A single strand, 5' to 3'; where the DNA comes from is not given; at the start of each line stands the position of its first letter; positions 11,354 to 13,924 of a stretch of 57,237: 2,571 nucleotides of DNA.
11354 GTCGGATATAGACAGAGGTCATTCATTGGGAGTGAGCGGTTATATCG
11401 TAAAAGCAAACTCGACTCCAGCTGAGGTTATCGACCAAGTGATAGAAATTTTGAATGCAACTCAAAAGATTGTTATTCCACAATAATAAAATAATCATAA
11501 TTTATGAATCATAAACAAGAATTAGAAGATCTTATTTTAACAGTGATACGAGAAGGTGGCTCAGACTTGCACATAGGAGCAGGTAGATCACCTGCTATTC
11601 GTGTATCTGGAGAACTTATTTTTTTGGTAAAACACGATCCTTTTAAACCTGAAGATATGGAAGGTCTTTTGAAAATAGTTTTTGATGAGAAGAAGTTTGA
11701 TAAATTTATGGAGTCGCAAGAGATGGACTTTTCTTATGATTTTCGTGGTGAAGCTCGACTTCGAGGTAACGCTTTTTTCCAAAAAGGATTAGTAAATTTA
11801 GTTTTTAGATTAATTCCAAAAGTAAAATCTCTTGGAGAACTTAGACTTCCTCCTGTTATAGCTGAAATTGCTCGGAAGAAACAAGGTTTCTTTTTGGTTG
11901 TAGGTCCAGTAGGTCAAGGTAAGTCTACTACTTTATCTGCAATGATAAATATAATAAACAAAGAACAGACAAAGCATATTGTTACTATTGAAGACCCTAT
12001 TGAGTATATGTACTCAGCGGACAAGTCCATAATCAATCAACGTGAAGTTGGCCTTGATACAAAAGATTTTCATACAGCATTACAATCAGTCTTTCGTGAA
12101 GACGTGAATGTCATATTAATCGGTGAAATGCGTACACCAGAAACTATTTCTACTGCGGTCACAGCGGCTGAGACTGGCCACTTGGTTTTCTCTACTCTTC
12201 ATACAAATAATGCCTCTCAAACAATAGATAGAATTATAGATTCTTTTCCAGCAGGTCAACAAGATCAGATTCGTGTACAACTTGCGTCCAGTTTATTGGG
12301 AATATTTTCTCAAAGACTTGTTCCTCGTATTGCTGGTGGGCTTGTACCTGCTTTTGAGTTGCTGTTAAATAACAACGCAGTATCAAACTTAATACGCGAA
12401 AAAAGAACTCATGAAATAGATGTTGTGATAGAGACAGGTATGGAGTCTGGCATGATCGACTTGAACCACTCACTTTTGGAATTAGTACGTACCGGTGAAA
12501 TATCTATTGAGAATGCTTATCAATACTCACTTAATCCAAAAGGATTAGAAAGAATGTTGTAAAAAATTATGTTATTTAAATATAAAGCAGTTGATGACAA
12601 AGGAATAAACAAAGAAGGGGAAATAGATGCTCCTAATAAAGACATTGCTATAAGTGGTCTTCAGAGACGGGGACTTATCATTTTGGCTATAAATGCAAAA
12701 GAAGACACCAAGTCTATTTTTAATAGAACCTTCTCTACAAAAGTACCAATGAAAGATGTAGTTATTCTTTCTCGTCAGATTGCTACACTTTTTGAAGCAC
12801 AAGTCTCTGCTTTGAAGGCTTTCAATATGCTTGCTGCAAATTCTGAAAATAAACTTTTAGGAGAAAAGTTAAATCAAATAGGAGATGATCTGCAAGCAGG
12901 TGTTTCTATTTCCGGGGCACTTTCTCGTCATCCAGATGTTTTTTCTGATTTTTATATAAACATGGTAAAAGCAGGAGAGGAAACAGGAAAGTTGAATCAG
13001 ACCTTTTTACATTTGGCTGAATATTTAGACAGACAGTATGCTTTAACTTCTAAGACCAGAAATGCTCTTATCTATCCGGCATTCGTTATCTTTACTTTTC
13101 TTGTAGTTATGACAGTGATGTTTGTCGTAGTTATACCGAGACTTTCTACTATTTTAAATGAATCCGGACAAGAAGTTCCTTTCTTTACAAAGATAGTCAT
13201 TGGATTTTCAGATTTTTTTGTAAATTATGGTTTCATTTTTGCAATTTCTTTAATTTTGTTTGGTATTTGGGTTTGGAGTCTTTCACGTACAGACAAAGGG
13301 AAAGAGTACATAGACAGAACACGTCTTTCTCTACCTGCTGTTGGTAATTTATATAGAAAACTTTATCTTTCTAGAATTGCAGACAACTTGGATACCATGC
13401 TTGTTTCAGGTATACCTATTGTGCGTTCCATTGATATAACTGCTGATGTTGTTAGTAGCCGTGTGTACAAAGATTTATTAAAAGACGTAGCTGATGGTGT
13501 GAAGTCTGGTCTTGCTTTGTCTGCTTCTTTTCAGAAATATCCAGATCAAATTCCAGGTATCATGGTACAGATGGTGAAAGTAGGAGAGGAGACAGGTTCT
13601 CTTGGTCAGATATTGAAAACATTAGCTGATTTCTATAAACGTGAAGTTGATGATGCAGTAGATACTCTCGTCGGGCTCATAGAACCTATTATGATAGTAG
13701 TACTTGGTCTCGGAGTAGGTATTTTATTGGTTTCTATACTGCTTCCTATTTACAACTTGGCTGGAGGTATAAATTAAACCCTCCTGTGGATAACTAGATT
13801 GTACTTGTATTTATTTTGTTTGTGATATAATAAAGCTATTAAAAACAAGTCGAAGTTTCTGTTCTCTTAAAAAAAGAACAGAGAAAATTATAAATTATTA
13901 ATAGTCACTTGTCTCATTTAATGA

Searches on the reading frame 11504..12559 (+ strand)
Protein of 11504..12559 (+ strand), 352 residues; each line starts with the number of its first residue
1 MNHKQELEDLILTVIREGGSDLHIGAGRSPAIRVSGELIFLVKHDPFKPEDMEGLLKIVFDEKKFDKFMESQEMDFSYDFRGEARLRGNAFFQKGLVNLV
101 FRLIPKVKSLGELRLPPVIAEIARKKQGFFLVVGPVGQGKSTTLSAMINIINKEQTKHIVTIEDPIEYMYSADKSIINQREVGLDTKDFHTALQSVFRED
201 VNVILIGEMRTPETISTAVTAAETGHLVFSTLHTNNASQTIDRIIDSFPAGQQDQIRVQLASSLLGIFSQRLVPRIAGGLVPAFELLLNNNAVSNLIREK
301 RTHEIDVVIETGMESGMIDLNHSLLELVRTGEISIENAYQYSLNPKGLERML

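Call 47: search_protein_families(library=pfam, proteins=[window:11504-12559:+], max_evalue=0.00001)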
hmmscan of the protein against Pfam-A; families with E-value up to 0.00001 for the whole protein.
window:11504-12559:+ (352 aa): 1 family
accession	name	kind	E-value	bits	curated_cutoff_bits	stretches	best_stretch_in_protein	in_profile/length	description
PF00437.27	T2SSE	-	1.2e-40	139.7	24.9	1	119-276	134-281/370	Type II/IV secretion system protein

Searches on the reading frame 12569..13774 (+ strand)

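Call 47: search_protein_families(library=pfam, proteins=[window:12569-13774:+], max_evalue=0.00001)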
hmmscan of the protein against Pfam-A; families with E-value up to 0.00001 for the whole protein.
window:12569-13774:+ (402 aa): 1 family
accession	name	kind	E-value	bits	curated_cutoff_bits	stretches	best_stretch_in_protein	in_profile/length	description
PF00482.28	T2SSF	-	9.2e-61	203.8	25.2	2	68-190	2-125/125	Type II secretion system (T2SS), protein F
